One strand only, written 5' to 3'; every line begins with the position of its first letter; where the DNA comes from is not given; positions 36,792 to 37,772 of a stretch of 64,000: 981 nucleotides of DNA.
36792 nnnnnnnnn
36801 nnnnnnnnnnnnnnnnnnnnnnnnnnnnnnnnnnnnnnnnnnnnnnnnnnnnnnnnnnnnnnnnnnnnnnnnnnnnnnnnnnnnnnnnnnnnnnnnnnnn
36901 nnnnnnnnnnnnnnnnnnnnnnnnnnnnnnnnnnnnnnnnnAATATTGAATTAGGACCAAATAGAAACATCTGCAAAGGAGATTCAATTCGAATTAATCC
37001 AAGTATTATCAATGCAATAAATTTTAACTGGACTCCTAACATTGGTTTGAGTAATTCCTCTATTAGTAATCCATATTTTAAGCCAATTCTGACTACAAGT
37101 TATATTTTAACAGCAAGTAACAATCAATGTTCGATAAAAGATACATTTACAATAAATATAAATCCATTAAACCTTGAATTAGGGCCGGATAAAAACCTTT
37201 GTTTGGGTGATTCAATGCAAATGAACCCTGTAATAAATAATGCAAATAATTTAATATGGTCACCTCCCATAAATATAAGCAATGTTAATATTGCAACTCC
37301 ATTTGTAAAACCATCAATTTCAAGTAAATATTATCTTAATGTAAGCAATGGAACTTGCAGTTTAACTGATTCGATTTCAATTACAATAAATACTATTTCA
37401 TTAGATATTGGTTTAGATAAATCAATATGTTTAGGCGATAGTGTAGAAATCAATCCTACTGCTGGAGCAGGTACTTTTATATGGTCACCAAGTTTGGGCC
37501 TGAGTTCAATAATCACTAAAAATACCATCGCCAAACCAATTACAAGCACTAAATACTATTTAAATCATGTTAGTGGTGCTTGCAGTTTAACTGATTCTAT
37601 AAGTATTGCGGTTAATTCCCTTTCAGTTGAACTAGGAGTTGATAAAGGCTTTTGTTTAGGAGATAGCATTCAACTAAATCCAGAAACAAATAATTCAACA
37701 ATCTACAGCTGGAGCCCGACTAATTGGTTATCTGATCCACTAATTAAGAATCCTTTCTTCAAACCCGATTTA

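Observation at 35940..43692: Tandem paralogous LamG-repeat-CTD adhesin genes with conserved ends and different repeat numbers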

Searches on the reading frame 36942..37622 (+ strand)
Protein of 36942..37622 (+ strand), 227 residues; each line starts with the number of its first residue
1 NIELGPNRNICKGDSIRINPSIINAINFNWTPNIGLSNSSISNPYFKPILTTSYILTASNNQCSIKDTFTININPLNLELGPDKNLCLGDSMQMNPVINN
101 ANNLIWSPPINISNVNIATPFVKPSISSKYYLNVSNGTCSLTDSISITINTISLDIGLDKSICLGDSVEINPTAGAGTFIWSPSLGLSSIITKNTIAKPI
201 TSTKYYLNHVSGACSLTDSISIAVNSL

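Call 51: predict_structure(alignment_id=A1)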
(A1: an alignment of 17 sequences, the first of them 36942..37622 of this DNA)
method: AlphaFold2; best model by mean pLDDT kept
length: 227 residues; sequences in the alignment: 17
mean_pLDDT: 92.8   pTM: 0.68
mean pLDDT of the five models: 92.8, 92.7, 92.4, 92.0, 92.1
residues with pLDDT >= 90: 186; 70-90: 40; 50-70: 1; < 50: 0
segments of 3 or more residues with pLDDT < 50: none
pLDDT, mean of each block of 10 residues (from residue 1): 87 88 91 94 92 95 93 92 91 93 95 95 94 94 94 92 94 93 95 95 96 91 88
secondary structure, 60 per line:
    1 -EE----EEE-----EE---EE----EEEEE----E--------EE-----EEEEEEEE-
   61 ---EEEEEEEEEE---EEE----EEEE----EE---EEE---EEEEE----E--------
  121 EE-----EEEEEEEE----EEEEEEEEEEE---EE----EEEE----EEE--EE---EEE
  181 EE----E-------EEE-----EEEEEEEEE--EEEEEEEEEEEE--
elements in order: E8-10 E27-31 E52-59 E64-73 E77-79 E84-87 E97-99 E103-107 E128-135 E140-150 E160-163 E168-170 E178-182 E195-197 E203-211 E214-225

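Call 54: fold_search(model_id=the predicted structure, library=pdb)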
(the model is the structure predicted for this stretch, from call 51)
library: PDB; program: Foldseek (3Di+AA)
matches with E <= 10: 1804; with E <= 0.001: 576
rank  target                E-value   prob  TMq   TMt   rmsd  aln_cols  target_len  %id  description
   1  8k3j_A                4.2e-12  1.00  0.42  0.20  13.6       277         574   12  Structure of human CNTN2 immunoglobulin domains 1-6 homo-dimer (released 2024-07-17)
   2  9flp_A                5.5e-12  1.00  0.46  0.14  11.6       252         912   21  CryoEM structure of the neck (1403-2314) in the grappling hook protein A (GhpA) in the bacterium Aureispira sp. CCB-QB (released 2024-10-16)
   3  9fly_A                6.5e-12  1.00  0.44  0.16   9.9       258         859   21  CryoEM structure of the base (4151-5009) in the grappling hook protein A (GhpA) in the bacterium Aureispira sp. CCB-QB (released 2024-10-16)
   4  9fls_A                6.8e-12  1.00  0.46  0.34  11.7       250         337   20  CryoEM structure of the fragment-3 (2061-2397) in the grappling hook protein A (GhpA) in the bacterium Aureispira sp.  (released 2024-10-16)
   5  6iaa_A                1.2e-11  1.00  0.31  0.11  13.1       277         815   10  hRobo2 ectodomain (released 2019-03-13)
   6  9g8b_A                2.3e-11  1.00  0.46  0.32  10.3       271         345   19  CryoEM structure of the fragment-2 (2892-3236) in the grappling hook protein A (GhpA) in the bacterium Aureispira sp.  (released 2024-10-16)
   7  9flw_A                4.3e-11  1.00  0.48  0.24  10.2       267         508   22  CryoEM structure of the fragment-6 (3571-4078) in the grappling hook protein A (GhpA) in the bacterium Aureispira sp.  (released 2024-10-16)
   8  3laf_A                4.5e-11  1.00  0.40  0.27  16.8       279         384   12  Structure of DCC, a netrin-1 receptor (released 2011-03-02)
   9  5xwu_A                5.3e-11  1.00  0.28  0.25  13.7       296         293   13  Crystal structure of PTPdelta Ig1-Ig3 in complex with SALM2 LRR-Ig (released 2018-06-06)
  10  9flv_A                5.9e-11  1.00  0.37  0.23  25.2       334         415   16  CryoEM structure of the fragment-5 (2393-2807) in the grappling hook protein A (GhpA) in the bacterium Aureispira sp.  (released 2024-10-16)
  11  4u7m                  6.9e-11  1.00  0.36  0.30  12.3       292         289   10  LRIG1 extracellular domain: Structure and Function Analysis (released 2015-04-08)
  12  6s9f_A                7.7e-11  1.00  0.45  0.36   9.3       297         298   11  Drosophila OTK, extracellular domains 3-5 (released 2020-03-25)
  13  9ba4_A                7.7e-11  1.00  0.43  0.13  14.1       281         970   13  Full-length cross-linked Contactin 2 (CNTN2) (released 2024-07-17)
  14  8a0y_A                7.7e-11  1.00  0.33  0.16  11.7       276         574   12  Crystal structure of mouse contactin 2 immunoglobulin domains (released 2023-11-01)
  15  8k53_A                9.5e-11  1.00  0.38  0.14  17.3       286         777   13  Structure of the Dimeric Human CNTN2 Ig 1-6-FNIII 1-2 Domain in an Asymmetric State (released 2023-12-06)
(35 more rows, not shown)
